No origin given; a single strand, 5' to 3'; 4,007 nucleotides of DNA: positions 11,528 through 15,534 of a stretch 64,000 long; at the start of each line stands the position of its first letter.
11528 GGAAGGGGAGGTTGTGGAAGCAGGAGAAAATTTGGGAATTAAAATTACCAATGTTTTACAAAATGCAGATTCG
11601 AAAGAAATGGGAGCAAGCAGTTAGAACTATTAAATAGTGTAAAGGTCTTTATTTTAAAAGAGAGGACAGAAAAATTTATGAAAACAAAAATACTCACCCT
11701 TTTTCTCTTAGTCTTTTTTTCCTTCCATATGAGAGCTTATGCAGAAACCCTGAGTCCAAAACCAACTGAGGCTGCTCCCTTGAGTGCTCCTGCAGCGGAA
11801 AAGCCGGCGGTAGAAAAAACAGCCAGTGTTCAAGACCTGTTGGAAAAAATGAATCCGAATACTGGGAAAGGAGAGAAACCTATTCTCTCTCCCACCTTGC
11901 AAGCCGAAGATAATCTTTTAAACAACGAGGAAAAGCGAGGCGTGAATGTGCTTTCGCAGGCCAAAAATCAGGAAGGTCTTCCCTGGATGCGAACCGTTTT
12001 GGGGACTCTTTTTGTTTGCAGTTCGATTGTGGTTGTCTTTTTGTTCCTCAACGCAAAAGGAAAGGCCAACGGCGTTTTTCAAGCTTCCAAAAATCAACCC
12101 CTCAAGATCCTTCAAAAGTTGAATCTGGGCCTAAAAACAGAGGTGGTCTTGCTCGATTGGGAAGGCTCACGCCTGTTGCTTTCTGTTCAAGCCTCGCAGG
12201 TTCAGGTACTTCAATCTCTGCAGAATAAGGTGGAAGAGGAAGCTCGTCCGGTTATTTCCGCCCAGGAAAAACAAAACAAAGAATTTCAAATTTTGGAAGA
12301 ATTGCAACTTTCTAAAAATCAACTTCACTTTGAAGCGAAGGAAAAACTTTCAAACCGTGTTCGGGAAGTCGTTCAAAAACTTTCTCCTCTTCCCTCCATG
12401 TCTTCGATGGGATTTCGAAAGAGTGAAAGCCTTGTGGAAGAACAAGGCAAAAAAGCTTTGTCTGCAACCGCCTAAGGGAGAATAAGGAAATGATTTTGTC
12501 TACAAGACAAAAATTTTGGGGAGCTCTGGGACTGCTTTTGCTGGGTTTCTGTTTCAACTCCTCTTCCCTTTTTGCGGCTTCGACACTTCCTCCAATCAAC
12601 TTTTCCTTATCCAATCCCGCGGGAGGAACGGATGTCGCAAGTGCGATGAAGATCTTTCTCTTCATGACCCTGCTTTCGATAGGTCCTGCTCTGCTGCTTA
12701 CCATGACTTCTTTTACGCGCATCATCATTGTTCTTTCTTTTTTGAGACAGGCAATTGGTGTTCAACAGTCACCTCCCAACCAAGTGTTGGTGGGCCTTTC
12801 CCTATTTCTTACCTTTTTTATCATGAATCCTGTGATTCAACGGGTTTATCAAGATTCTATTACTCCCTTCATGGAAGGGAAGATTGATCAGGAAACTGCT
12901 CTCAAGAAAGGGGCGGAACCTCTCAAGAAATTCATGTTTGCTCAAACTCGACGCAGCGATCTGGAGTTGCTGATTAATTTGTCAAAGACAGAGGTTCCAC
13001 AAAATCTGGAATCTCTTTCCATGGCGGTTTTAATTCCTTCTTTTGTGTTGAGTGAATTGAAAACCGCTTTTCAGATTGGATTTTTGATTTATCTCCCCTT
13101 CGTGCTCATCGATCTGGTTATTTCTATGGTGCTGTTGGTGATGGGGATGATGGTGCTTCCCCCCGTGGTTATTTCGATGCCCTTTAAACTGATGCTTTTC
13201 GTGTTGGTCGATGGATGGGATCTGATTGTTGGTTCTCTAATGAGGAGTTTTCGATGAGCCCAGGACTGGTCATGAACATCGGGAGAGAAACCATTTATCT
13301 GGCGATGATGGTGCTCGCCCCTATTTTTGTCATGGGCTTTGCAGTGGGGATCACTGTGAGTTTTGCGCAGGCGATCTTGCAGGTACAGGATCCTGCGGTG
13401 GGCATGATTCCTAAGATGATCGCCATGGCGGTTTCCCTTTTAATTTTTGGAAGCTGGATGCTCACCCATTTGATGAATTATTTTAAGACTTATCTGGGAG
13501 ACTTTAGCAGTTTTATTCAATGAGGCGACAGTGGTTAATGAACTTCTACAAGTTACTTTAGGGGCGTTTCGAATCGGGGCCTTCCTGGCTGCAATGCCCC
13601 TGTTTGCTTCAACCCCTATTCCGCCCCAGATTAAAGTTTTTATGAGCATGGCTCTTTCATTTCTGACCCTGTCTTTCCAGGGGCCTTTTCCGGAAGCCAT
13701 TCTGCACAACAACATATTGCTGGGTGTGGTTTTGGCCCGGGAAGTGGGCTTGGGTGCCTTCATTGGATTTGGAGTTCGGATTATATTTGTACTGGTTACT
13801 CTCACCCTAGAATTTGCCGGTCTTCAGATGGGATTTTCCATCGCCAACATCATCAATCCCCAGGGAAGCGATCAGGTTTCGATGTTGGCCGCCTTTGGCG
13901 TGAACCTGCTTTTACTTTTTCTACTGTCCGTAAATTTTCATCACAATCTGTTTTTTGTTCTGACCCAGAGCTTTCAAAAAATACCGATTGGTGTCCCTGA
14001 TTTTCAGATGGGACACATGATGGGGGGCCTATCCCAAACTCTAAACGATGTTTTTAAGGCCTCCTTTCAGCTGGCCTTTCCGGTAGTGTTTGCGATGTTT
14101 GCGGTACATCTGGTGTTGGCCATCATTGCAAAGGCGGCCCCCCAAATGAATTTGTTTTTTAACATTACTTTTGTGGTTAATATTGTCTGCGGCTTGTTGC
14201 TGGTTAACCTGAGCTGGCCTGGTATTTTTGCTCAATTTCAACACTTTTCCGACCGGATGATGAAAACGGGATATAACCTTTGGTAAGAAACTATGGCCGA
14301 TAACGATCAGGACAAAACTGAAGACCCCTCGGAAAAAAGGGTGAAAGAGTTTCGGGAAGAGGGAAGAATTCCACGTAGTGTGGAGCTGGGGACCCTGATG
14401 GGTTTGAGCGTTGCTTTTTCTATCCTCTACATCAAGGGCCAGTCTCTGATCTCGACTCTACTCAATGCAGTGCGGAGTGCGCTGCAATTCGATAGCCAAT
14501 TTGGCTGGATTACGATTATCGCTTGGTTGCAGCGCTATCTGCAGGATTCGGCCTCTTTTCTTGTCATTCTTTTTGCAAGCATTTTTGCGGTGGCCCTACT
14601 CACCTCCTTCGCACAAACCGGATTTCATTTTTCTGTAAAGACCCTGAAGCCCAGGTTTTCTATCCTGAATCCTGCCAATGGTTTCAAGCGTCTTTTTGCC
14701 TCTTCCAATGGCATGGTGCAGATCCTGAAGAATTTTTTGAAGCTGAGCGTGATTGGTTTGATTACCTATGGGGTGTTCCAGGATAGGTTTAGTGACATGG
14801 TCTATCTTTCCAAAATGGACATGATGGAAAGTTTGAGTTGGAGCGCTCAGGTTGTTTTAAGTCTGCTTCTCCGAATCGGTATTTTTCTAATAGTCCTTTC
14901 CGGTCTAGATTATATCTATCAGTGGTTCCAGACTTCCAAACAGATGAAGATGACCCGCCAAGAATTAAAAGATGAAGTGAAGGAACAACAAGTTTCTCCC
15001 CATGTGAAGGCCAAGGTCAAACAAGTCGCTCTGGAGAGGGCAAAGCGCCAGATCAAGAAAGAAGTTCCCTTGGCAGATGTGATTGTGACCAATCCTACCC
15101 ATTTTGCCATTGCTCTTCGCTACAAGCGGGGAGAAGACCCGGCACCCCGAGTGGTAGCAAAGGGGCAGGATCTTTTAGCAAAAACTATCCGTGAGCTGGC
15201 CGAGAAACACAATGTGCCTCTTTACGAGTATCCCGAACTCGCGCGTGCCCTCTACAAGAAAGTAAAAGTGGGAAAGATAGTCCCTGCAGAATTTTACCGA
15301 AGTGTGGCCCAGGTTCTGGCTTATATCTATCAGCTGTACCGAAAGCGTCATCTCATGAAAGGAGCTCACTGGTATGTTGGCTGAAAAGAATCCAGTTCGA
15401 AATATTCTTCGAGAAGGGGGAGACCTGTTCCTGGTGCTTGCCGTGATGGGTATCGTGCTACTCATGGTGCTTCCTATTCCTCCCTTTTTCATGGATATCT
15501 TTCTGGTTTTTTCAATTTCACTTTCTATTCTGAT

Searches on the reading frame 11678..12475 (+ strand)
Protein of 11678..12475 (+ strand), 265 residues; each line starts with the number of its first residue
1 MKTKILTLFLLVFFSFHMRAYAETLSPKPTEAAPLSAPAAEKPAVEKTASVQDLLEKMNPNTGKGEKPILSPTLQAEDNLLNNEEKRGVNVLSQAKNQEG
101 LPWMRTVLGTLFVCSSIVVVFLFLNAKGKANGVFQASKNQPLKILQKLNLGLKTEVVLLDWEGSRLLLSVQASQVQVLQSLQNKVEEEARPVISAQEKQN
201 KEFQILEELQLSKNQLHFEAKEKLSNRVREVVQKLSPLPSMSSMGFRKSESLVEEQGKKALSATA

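Call 35: search_protein_families(library=pfam, proteins=[window:11678-12475:+], max_evalue=0.00001)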
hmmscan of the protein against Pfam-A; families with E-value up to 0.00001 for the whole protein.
window:11678-12475:+ (265 aa): 1 family
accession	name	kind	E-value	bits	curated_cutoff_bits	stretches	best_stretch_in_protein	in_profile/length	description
PF04347.18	FliO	-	3e-08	34.1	22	1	134-204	14-83/91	Flagellar biosynthesis protein, FliO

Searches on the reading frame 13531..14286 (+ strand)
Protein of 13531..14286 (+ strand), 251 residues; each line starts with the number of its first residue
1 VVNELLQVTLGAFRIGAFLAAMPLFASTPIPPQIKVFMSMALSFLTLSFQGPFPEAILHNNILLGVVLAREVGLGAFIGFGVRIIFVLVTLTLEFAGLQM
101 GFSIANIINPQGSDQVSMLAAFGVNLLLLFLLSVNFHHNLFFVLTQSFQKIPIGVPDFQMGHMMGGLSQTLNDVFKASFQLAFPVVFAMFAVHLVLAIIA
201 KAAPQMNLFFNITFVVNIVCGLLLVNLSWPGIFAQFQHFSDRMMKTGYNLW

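Call 11: search_protein_families(library=ncbifam, proteins=[window:13531-14286:+])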
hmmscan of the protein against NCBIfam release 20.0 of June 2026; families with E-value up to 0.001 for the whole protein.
window:13531-14286:+ (251 aa): 5 families
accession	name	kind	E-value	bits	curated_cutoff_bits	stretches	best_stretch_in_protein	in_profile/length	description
TIGR01400.1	fliR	equivalog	3.2e-43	148.1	168.6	1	9-245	5-239/245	flagellar biosynthetic protein FliR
NF009411.0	PRK12772.1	equivalog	2.8e-21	75.6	739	1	8-239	10-239/610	fused FliR family export protein/FlhB family type III secretion system protein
TIGR01401.1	fliR_like_III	equivalog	1e-16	61.3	163.05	1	5-228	8-230/253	type III secretion system export apparatus subunit SctT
NF009416.1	PRK12780.1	equivalog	1.2e-13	51.3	306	1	5-238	6-239/247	flagellar biosynthesis protein FliR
NF011876.0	PRK15349.1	equivalog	6.9e-05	22.9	275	1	35-242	42-247/259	EscT/YscT/HrcT family type III secretion system export apparatus protein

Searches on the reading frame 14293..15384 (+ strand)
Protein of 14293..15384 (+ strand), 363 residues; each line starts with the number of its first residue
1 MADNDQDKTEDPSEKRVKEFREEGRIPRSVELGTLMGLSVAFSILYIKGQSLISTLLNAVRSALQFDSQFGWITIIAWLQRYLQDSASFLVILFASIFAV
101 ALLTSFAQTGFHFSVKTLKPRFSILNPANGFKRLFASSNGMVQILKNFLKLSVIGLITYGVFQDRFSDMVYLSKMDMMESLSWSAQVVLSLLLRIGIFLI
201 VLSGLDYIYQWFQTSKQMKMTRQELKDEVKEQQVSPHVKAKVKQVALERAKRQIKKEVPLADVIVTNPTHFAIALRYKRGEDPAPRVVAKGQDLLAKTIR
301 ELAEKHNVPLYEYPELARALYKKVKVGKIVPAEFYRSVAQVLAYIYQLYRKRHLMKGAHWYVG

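Call 11: search_protein_families(library=ncbifam, proteins=[window:14293-15384:+])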
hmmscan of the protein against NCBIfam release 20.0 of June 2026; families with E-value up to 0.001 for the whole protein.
window:14293-15384:+ (363 aa): 9 families
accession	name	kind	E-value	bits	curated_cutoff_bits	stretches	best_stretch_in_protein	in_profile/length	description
TIGR00328.1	flhB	equivalog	4.3e-109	364.9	349.25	1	6-351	1-347/348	flagellar biosynthesis protein FlhB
TIGR01404.2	FlhB_rel_III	equivalog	1.3e-85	287.8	358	1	7-348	1-341/341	type III secretion system export apparatus subunit SctU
NF009411.0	PRK12772.1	equivalog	4.8e-83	279.6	739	1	5-351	262-609/610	fused FliR family export protein/FlhB family type III secretion system protein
NF009117.0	PRK12468.1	equivalog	2.4e-72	243.8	712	1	3-352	4-354/386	flagellar biosynthesis protein FlhB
NF009364.0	PRK12721.1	equivalog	2e-67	227.8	381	1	7-348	3-343/352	EscU/YscU/HrcU family type III secretion system export apparatus switch protein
NF004950.0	PRK06298.1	equivalog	9.7e-49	166.4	434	1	7-349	3-345/360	type III secretion system protein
NF009412.0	PRK12773.1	equivalog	2.9e-48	164.5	886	1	2-347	297-644/649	flagellar biosynthesis protein FlhB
NF006017.0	PRK08156.1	equivalog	7.3e-42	143.9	394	1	7-347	3-337/367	EscU/YscU/HrcU family type III secretion system export apparatus switch protein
TIGR00789.1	flhB_rel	hypoth_equivalog_domain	2.3e-18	66.2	117.35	1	270-349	3-81/84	FlhB-like flagellar biosynthesis protein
